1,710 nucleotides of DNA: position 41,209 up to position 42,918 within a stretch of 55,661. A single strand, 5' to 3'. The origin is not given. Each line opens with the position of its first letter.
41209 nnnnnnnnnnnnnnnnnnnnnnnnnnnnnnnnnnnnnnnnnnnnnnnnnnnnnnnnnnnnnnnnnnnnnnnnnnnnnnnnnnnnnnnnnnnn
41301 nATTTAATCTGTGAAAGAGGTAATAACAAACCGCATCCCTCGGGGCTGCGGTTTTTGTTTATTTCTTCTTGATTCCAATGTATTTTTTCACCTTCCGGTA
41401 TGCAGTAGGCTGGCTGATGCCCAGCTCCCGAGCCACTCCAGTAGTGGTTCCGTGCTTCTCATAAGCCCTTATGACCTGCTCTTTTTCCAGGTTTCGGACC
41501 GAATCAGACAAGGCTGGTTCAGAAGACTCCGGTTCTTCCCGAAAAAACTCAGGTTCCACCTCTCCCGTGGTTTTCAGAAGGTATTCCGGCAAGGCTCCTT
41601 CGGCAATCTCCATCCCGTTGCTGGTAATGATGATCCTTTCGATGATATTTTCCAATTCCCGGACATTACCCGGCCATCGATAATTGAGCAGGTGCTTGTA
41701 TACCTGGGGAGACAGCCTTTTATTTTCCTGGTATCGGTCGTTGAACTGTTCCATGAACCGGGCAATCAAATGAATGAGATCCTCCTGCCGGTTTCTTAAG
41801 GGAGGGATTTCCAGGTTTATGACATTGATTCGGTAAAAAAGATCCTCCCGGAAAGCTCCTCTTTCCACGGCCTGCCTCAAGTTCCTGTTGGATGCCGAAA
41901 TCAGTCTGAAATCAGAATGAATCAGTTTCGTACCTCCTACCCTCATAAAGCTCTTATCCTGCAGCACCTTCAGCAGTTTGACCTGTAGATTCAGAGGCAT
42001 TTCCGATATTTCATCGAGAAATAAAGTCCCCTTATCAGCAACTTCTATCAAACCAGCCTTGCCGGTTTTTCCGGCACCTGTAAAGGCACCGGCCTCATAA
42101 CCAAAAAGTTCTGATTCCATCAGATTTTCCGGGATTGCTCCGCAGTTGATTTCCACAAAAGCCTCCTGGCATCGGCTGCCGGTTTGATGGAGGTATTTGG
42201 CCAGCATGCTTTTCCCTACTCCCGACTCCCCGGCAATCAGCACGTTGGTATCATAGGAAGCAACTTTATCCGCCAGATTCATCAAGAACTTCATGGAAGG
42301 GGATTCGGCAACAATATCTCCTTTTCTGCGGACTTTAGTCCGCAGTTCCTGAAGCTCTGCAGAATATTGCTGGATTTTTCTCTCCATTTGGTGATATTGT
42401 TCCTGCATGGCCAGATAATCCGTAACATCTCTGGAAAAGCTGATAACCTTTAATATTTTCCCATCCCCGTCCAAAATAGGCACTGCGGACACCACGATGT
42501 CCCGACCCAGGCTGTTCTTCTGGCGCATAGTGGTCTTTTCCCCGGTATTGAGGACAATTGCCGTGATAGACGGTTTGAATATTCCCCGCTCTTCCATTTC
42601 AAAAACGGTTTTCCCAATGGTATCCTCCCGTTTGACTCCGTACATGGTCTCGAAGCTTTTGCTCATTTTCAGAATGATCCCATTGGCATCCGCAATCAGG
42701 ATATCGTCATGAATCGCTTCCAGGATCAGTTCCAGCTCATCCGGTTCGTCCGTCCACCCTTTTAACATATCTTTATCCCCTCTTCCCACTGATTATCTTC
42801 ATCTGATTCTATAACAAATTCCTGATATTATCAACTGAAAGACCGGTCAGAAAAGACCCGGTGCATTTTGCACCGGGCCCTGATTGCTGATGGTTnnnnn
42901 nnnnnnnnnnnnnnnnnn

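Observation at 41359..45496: Sigma-54 / RocR-like activator controlling a BCCT-fold transporter plus an agmatinase-family hydrolase: candidate catabolic module for an unidentified guanidino compound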

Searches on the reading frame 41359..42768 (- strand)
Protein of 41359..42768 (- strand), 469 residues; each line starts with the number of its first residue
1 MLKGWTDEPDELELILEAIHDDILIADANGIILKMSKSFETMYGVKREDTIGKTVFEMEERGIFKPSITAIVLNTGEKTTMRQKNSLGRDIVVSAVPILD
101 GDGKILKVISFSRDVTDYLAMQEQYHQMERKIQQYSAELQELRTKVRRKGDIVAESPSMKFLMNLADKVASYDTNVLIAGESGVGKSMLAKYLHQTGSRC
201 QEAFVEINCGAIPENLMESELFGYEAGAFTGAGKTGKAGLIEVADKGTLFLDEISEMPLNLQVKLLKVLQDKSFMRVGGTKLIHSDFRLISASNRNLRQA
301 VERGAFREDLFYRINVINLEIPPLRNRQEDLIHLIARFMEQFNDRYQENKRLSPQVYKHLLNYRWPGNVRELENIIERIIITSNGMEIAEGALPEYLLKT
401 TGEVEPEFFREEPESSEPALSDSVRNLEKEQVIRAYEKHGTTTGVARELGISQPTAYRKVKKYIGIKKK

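Call 3: search_protein_families(library=pfam, proteins=[window:41359-42768:-])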
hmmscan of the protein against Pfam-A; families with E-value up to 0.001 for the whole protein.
window:41359-42768:- (469 aa): 17 families
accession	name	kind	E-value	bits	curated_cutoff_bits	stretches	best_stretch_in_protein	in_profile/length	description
PF00158.32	Sigma54_activat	-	1.4e-67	227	20.2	1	152-319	1-167/168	Sigma-54 interaction domain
PF25601.1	AAA_lid_14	-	4e-23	81.5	27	1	325-402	1-79/87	AAA+ ATPase lid domain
PF14532.12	Sigma54_activ_2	-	1.8e-21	77.3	25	1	154-324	2-138/138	Sigma-54 interaction domain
PF00989.32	PAS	-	2.8e-11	43.9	22.6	1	11-115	2-113/113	PAS fold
PF18024.7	HTH_50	-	4.5e-09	36.3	27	1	419-463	3-47/50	Helix-turn-helix domain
PF07728.20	AAA_5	-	5.4e-09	36.6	22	1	175-297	1-125/139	AAA domain (dynein-related subfamily)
PF13426.13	PAS_9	-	1.7e-08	35.1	27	1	22-117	3-103/103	PAS domain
PF01078.27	Mg_chelatase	-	6.2e-08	32.7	20.3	1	228-294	89-157/207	Magnesium chelatase, subunit ChlI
PF08448.16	PAS_4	-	2.8e-07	31.2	23.1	1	17-117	2-107/110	PAS fold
PF13191.12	AAA_16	-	4.8e-05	24.4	32.6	1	160-212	10-63/167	AAA ATPase domain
PF00004.35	AAA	-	6.2e-05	23.9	21.2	1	176-303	1-120/131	ATPase family associated with various cellular activities (AAA)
PF00493.29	MCM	-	8.4e-05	22.2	23.3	1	172-272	56-148/224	MCM P-loop domain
PF07724.20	AAA_2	-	8.9e-05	23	27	1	175-301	5-131/166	AAA domain (Cdc48 subfamily)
PF02954.25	HTH_8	-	0.00019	21.5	22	1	424-463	2-42/42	Bacterial regulatory protein, Fis family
PF13401.12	AAA_22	-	0.0004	21.1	27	0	172-198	4-30/130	AAA domain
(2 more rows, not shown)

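Call 4: search_protein_families(library=ncbifam, proteins=[window:41359-42768:-])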
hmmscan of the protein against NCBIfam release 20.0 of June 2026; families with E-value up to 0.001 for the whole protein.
window:41359-42768:- (469 aa): 33 families (the best 25 are shown)
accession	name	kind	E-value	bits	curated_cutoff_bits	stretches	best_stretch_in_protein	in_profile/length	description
NF041552.1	TF_PrdR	equivalog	6.6e-126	420.9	795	1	10-463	134-576/577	sigma-54 dependent transcriptional regulator PrdR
TIGR02329.1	propionate_PrpR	equivalog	1.9e-93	313.9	499.2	1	130-461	194-525/526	propionate catabolism operon regulatory protein PrpR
TIGR01817.1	nifA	equivalog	3.1e-93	313.4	528.85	1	122-391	170-436/534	nif-specific transcriptional activator NifA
NF038308.1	RNA_repair_RtcR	equivalog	8e-93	312.1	650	1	120-462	152-515/530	RNA repair transcriptional activator RtcR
TIGR02915.1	PEP_resp_reg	equivalog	8.1e-89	298.5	502.6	1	131-463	121-442/445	PEP-CTERM-box response regulator transcription factor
NF050807.1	TransRegFlbDCaul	equivalog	2.1e-88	297.2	750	1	149-463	117-438/454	sigma-54-dependent transcriptional regulator FlbD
NF008469.0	PRK11361.1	equivalog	5.6e-88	295.6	714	1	136-463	129-454/461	acetoacetate metabolism transcriptional regulator AtoC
NF003451.0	PRK05022.1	equivalog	1.3e-87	294.7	476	1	118-467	158-511/512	nitric oxide reductase transcriptional regulator NorR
TIGR01818.1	ntrC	equivalog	6.4e-86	289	558.6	1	122-404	104-388/463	nitrogen regulation protein NR(I)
NF011953.0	PRK15424.1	equivalog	3.4e-85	286.7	703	1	128-462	198-533/538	propionate catabolism operon regulatory protein PrpR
NF049963.1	RespRegFlgRCampy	domain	1.1e-81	274.9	750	1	132-392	115-376/429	fla regulon two-component system response regulator FlgR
NF008085.0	PRK10820.1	equivalog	2.1e-76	257.6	576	1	121-464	181-511/520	transcriptional regulator TyrR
NF041946.1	LuxO_transreg_Vib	equivalog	4.5e-75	253.2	800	1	141-463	124-460/463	quorum-sensing sigma-54 dependent transcriptional regulator LuxO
NF011958.0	PRK15429.1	equivalog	3.6e-74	250.6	830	1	115-468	344-688/692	formate hydrogenlyase transcriptional activator FlhA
NF011695.0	PRK15115.1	equivalog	1.6e-73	248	763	1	143-409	128-393/445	two-component system response regulator GlrR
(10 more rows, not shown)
